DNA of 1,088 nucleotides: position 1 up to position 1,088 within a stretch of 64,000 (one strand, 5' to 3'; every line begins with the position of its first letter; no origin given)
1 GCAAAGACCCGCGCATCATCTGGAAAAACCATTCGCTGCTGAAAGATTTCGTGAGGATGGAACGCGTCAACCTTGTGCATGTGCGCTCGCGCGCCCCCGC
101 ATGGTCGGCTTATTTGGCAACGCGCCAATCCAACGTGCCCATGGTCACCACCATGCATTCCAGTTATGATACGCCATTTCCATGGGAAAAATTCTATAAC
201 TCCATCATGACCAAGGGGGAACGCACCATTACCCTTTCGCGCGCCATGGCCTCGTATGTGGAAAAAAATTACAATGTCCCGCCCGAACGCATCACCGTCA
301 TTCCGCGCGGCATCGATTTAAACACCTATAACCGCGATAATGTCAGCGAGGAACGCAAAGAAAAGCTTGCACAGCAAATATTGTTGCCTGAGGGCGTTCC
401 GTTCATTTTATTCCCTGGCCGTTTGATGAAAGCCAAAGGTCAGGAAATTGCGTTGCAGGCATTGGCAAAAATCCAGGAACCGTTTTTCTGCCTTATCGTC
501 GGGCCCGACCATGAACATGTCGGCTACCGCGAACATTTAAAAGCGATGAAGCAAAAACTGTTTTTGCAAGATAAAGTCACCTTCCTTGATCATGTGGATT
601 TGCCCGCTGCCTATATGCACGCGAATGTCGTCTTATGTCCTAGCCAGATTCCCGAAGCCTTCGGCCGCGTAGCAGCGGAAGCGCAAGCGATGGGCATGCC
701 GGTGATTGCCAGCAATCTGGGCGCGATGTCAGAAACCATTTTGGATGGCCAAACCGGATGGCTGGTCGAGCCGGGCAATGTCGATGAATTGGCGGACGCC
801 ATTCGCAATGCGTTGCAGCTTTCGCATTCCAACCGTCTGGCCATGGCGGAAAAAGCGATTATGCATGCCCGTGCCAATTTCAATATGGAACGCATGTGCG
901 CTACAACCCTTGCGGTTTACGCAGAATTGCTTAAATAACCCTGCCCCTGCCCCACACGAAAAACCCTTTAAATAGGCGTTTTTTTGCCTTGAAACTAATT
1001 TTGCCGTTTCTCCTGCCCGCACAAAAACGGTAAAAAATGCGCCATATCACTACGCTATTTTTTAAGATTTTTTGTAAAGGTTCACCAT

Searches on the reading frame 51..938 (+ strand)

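Call 43: search_protein_families(library=pfam, proteins=[window:51-938:+], max_evalue=0.001)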
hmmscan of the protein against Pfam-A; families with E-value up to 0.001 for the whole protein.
window:51-938:+ (295 aa): 5 families
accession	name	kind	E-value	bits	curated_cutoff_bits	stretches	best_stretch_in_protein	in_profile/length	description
PF00534.26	Glycos_transf_1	-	2.7e-36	125.1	26.4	1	103-269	2-169/172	Glycosyl transferases group 1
PF13692.12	Glyco_trans_1_4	-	2e-30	106.3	27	1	118-256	3-141/142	Glycosyl transferases group 1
PF13439.12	Glyco_transf_4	-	6.8e-20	72.2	28.5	1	4-91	71-169/170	Glycosyltransferase Family 4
PF13579.12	Glyco_trans_4_4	-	1.8e-10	41.9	29.7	1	4-87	70-158/158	Glycosyl transferase 4-like domain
PF20706.3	GT4-conflict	-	2.3e-07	30.6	26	1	109-224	193-314/385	Family 4 Glycosyltransferase in conflict systems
